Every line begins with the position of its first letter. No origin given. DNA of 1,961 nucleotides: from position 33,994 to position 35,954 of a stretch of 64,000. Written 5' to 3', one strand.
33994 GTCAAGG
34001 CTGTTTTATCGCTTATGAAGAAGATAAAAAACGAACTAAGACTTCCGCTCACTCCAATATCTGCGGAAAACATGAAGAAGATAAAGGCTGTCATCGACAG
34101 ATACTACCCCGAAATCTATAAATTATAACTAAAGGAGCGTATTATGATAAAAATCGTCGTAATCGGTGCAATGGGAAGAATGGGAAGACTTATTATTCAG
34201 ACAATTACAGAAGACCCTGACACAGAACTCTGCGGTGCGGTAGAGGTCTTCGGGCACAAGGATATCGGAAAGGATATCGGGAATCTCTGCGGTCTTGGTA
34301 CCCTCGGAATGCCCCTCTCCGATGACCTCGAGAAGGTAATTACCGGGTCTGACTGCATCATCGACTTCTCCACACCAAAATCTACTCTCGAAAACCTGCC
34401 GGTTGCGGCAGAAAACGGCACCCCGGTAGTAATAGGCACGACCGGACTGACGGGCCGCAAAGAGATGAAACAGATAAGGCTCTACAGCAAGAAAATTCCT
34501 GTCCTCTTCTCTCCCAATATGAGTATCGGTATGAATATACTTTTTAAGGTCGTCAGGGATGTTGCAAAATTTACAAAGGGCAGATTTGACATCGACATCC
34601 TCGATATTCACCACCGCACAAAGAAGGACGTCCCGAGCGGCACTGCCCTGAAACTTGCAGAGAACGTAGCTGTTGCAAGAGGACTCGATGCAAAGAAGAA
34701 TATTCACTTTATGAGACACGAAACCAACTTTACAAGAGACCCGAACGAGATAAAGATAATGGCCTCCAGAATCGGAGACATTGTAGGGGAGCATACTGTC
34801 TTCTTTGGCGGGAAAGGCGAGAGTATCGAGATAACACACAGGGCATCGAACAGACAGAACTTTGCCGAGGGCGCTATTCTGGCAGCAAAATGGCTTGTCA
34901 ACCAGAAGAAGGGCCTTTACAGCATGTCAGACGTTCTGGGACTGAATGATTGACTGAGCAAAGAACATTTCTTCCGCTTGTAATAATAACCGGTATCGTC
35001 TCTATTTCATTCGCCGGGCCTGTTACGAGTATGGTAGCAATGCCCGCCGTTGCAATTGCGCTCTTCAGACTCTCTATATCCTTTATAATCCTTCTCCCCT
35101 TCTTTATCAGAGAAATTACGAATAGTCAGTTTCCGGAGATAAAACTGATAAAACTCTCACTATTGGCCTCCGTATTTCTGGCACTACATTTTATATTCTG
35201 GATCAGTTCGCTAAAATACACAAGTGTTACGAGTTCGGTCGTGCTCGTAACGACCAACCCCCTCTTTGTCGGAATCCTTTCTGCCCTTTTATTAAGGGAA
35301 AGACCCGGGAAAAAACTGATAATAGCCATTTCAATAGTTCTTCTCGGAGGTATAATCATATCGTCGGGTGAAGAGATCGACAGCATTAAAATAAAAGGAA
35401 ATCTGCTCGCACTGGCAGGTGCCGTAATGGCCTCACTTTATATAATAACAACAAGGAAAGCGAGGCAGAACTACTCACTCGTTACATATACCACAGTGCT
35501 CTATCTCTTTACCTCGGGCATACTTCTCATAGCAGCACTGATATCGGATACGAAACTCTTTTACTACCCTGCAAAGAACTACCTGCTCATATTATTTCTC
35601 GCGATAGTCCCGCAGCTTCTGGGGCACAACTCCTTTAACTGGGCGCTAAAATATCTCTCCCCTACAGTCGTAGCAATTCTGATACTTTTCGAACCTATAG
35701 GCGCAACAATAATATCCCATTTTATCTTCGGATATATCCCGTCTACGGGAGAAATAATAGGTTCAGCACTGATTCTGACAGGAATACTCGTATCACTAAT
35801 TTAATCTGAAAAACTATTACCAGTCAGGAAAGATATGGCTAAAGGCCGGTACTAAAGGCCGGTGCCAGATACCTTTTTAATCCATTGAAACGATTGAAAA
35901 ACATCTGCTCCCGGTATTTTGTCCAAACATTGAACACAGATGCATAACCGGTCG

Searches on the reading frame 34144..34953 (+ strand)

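Call 19: search_protein_families(library=pfam, proteins=[window:34144-34953:+], max_evalue=0.00001)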
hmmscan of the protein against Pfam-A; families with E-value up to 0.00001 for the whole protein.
window:34144-34953:+ (269 aa): 2 families
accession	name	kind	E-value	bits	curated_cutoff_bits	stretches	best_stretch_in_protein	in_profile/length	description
PF05173.19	DapB_C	-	5.2e-44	149.6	27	1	129-265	1-121/121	Dihydrodipicolinate reductase, C-terminus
PF01113.26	DapB_N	-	6.5e-39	133.3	25.6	1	2-126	1-124/124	Dihydrodipicolinate reductase, N-terminus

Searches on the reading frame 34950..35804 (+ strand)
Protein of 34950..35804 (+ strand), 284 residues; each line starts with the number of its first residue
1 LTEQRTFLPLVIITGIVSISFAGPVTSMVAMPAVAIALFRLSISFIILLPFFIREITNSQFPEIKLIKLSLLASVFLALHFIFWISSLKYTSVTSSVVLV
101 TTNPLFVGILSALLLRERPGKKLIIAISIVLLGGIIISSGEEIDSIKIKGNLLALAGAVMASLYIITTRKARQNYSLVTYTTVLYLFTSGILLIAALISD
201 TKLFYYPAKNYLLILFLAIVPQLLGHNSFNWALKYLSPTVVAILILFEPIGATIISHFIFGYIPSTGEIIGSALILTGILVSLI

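Call 20: search_protein_families(library=pfam, proteins=[window:34950-35804:+], max_evalue=0.00001)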
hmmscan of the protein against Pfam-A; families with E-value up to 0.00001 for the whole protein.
window:34950-35804:+ (284 aa): 2 families
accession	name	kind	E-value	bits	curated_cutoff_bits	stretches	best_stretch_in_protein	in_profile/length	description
PF00892.27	EamA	-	8.3e-36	123.7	28.2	2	149-283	2-134/135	EamA-like transporter family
PF03151.22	TPT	-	1.5e-06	28.3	30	1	27-188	26-184/291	Triose-phosphate Transporter family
